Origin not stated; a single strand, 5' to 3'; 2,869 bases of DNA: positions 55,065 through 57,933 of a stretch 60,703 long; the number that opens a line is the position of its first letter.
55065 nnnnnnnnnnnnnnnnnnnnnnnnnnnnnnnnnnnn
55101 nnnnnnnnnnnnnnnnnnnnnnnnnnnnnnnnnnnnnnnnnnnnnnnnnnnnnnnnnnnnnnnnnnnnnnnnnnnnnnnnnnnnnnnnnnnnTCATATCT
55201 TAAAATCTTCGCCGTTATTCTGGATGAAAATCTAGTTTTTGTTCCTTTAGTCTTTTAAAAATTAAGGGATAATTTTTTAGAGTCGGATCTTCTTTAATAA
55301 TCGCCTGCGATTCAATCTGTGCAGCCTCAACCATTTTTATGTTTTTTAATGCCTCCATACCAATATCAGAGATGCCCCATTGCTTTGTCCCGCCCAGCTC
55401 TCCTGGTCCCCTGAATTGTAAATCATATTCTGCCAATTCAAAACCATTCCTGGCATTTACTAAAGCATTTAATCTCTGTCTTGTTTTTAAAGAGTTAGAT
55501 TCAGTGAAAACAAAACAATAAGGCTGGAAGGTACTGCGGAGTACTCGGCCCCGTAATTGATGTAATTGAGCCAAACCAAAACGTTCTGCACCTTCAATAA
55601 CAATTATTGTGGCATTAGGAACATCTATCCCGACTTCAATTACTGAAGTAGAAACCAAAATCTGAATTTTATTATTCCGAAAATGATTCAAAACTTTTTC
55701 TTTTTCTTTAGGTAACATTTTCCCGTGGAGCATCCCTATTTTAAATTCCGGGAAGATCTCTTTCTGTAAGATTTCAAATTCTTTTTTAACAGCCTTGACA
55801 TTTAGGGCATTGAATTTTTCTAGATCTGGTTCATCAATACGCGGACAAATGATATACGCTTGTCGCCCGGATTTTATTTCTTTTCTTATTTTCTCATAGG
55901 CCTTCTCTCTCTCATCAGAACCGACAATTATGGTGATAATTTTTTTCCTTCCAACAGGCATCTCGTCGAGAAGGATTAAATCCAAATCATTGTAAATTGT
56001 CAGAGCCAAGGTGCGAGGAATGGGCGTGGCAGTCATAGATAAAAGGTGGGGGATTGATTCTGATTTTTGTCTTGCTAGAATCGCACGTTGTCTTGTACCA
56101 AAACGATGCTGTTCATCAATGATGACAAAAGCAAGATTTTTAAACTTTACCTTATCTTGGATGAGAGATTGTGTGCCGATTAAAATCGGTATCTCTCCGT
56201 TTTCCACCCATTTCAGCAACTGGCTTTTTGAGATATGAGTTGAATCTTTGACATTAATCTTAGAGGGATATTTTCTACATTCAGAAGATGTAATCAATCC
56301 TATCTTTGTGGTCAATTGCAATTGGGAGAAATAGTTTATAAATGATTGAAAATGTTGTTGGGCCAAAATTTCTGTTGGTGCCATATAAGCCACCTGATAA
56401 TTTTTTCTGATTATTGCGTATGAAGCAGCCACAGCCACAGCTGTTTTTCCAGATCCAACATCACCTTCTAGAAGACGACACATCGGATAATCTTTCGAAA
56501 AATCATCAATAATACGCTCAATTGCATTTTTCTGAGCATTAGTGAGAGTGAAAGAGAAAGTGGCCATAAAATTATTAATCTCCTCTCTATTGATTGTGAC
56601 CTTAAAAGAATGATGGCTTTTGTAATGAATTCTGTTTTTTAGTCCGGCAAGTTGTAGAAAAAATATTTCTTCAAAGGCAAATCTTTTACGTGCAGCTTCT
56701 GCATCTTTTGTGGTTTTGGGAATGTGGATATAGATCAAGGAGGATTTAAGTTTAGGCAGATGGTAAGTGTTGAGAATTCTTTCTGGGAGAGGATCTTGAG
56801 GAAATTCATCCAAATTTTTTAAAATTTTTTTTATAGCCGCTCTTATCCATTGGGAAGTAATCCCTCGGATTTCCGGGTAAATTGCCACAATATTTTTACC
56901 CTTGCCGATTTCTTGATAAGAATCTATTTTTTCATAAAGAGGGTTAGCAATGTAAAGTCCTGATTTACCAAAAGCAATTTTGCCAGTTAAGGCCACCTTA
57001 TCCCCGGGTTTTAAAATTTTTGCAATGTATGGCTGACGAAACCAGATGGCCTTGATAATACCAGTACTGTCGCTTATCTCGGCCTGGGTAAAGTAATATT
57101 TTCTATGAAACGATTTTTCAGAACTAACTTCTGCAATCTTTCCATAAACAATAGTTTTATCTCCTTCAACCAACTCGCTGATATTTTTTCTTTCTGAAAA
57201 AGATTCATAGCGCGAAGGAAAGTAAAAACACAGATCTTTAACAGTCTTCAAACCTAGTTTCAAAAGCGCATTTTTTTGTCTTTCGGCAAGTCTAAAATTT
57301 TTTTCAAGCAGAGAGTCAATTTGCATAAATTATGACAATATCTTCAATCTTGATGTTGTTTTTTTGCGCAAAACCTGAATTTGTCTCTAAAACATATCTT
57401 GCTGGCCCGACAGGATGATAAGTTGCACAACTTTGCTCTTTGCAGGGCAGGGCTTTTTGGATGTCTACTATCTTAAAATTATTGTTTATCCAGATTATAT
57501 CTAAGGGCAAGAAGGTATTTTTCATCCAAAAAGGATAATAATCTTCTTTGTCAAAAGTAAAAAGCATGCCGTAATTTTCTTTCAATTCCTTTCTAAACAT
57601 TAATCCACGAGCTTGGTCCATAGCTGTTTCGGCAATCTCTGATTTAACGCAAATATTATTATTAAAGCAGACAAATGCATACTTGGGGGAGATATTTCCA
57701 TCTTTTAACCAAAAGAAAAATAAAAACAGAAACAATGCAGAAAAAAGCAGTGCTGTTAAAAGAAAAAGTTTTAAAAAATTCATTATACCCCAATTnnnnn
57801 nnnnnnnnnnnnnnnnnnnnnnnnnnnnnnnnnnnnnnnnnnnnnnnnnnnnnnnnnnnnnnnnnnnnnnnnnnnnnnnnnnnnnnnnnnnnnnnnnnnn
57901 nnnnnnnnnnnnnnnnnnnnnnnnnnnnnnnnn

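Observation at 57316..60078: Pilin operon encoding a protein that ends in a Hint domain: possible Hedgehog-style autoprocessing on the cell surface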

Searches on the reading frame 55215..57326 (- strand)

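Call 3: search_protein_families(library=pfam, proteins=[window:55215-57326:-], max_evalue=1)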
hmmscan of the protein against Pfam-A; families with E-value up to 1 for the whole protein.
window:55215-57326:- (703 aa): 19 families
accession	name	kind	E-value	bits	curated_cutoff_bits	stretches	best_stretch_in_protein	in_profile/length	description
PF00270.35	DEAD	-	2e-22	80.1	26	1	262-440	1-164/167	DEAD/DEAH box helicase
PF00271.37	Helicase_C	-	3.9e-21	75.8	23.5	1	478-598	4-109/110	Helicase conserved C-terminal domain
PF17191.10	RecG_wedge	-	9.7e-20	71.2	23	1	14-169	9-159/162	RecG wedge domain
PF04851.21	ResIII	-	7.7e-15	55.6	22.5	1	259-435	2-162/164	Type III restriction enzyme, res subunit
PF19833.4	RecG_dom3_C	-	3.3e-09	37.1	26.8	1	627-696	3-76/87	ATP-dependent DNA helicase RecG, domain 3, C-terminal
PF01336.31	tRNA_anti-codon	-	5e-06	26.8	27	1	80-127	18-68/75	OB-fold nucleic acid binding domain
PF13604.12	AAA_30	-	1.2e-05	25.6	27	1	261-419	2-110/191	AAA domain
PF22590.2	Cas3-like_C_2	-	3.4e-05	24.5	27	1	509-598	11-104/106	CRISPR-associated nuclease/helicase Cas3, C-terminal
PF16203.11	ERCC3_RAD25_C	-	0.00046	20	27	1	529-598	81-151/248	ERCC3/RAD25/XPB C-terminal helicase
PF00176.29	SNF2-rel_dom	-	0.0039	16.8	24.9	1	375-440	100-168/290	SNF2-related domain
PF13191.12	AAA_16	-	0.0088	17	32.6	1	265-343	8-83/167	AAA ATPase domain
PF25199.1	nSTAND_NTPase5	-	0.013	15.8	34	1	269-326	29-87/145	Novel STAND NTPase 5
PF01695.23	IstB_IS21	-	0.024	14.6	24.1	1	285-323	96-134/238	IstB-like ATP binding protein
PF09848.15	SLFN-g3_helicase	-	0.033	13.9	24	1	285-425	5-107/354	Schlafen group 3, DNA/RNA helicase domain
PF02367.23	TsaE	-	0.042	14.2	26.6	0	281-303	21-43/128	Threonylcarbamoyl adenosine biosynthesis protein TsaE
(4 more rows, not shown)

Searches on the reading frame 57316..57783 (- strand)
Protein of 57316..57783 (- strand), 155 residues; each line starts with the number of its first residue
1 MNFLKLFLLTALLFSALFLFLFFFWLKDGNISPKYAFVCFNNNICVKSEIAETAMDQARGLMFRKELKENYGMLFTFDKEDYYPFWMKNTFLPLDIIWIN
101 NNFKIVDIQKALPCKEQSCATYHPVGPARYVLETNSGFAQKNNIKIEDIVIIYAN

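Call 3: search_protein_families(library=pfam, proteins=[window:57316-57783:-], max_evalue=1)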
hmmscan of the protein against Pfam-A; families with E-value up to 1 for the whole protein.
window:57316-57783:- (155 aa): 1 family
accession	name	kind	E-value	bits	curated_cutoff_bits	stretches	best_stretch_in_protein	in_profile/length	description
PF02643.20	DUF192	-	1.4e-31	108.9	27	1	47-150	2-94/96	Uncharacterized ACR, COG1430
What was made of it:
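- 57316..57783 (-): Downstream neighbour: a DUF192 protein with an N-terminal TM segment. Its end overlaps the recG start by 11 nt. The association with the Hint gene is not conserved. PF02643 E 1.4e-31 (call 3).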

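Call 4: search_protein_families(library=ncbifam, proteins=[window:57316-57783:-], max_evalue=1)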
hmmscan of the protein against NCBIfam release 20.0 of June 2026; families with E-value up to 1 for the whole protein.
window:57316-57783:- (155 aa): 2 families
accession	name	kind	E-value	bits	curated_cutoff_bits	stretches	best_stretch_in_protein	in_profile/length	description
NF002996.0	PRK03760.1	equivalog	2.2e-13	50.2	146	1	43-150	12-114/121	hypothetical protein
NF045771.1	MPN454_MG319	equivalog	0.1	12.9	60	1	2-47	5-51/133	MG319/MPN454 family protein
